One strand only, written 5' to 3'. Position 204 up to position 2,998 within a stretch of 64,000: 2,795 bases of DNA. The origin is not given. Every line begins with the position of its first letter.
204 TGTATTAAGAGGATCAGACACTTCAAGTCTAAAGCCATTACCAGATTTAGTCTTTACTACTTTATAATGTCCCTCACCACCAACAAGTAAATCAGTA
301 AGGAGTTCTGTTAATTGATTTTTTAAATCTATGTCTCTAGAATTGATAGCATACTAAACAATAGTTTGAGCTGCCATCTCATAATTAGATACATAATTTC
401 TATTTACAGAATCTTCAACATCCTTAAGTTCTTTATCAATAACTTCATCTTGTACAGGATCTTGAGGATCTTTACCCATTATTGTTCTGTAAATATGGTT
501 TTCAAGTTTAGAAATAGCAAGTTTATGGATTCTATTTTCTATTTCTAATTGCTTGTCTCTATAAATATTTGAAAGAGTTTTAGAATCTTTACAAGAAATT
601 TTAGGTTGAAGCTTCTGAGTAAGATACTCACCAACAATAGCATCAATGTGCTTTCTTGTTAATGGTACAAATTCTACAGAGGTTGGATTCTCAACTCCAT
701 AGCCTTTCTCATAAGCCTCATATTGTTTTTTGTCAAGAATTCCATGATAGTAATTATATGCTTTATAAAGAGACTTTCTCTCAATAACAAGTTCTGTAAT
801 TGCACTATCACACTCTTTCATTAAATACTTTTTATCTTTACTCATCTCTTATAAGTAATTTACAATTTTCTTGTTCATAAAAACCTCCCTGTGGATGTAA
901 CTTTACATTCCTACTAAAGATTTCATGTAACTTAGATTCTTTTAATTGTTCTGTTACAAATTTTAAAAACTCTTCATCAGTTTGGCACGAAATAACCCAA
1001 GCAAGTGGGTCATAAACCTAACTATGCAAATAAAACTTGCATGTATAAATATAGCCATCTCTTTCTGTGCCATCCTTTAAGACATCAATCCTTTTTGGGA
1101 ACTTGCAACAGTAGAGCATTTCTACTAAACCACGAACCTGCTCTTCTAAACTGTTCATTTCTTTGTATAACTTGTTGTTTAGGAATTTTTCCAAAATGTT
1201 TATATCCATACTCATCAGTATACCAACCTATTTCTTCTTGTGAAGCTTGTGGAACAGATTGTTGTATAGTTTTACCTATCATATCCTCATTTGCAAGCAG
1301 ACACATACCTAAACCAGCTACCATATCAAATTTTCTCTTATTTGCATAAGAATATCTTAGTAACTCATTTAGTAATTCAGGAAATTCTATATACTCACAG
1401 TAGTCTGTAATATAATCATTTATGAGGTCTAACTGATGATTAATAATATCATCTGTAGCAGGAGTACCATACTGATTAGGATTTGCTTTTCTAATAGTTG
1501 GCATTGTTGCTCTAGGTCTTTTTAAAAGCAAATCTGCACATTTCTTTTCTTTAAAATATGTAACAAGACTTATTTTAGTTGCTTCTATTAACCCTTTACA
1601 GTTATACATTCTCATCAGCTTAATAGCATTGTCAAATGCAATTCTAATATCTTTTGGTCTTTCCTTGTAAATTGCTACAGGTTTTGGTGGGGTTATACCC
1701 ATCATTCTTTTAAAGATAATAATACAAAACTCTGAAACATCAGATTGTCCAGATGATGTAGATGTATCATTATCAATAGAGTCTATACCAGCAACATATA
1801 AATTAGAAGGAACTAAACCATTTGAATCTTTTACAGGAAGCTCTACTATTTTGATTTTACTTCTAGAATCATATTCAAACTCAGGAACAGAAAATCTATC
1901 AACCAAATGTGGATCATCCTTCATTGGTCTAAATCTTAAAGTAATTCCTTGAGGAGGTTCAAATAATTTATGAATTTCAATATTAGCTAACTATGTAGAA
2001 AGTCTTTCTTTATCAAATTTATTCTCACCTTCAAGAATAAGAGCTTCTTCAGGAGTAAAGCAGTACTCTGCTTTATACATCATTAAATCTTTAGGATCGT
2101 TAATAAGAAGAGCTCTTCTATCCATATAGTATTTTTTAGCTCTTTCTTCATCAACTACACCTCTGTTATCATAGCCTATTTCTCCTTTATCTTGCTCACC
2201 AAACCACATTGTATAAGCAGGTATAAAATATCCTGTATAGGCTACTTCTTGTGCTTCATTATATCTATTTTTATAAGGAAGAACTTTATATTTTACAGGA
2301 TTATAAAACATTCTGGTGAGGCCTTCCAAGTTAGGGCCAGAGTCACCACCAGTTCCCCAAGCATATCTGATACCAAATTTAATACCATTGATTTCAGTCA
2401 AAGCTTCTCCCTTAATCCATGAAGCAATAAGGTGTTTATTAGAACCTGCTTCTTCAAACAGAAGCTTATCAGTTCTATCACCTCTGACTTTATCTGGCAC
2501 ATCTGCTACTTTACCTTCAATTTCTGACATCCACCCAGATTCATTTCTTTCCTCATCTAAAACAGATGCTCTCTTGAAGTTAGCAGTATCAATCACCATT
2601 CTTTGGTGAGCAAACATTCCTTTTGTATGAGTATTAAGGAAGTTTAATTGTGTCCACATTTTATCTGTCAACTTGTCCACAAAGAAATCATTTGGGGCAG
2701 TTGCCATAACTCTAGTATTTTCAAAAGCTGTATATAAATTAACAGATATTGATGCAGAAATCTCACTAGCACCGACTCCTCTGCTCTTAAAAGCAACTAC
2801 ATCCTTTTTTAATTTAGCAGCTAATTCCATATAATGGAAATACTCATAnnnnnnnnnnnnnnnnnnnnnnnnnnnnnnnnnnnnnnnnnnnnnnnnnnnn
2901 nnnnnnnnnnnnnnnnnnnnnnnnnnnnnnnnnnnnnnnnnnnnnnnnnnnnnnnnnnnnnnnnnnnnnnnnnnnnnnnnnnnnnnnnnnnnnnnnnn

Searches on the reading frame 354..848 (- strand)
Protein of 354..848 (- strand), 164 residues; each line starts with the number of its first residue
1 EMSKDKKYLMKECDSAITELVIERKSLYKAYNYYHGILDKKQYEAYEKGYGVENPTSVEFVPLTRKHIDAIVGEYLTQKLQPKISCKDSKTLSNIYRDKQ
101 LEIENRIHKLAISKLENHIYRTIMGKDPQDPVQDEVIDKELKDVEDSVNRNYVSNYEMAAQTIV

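Call 95: search_protein_families(library=phrogs, proteins=[window:354-848:-], max_evalue=0.001)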
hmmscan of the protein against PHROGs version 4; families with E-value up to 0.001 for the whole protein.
window:354-848:- (164 aa): 1 family
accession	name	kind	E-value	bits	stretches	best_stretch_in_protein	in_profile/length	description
phrog_6547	-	head and packaging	5.4e-07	29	1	24-163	49-191/827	portal protein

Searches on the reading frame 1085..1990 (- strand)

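Call 18: search_protein_families(library=phrogs, proteins=[window:1085-1990:-], max_evalue=0.001)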
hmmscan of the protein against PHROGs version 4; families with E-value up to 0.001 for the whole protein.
window:1085-1990:- (301 aa): 1 family
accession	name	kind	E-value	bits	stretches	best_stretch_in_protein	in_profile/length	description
phrog_6681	-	head and packaging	1.9e-26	93.6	1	41-243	512-732/758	terminase large subunit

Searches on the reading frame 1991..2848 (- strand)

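Call 18: search_protein_families(library=phrogs, proteins=[window:1991-2848:-], max_evalue=0.001)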
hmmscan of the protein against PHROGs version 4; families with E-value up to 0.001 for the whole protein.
window:1991-2848:- (285 aa): 1 family
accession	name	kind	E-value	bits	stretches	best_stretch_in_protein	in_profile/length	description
phrog_6681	-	head and packaging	2.7e-26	93.1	1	1-283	162-461/758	terminase large subunit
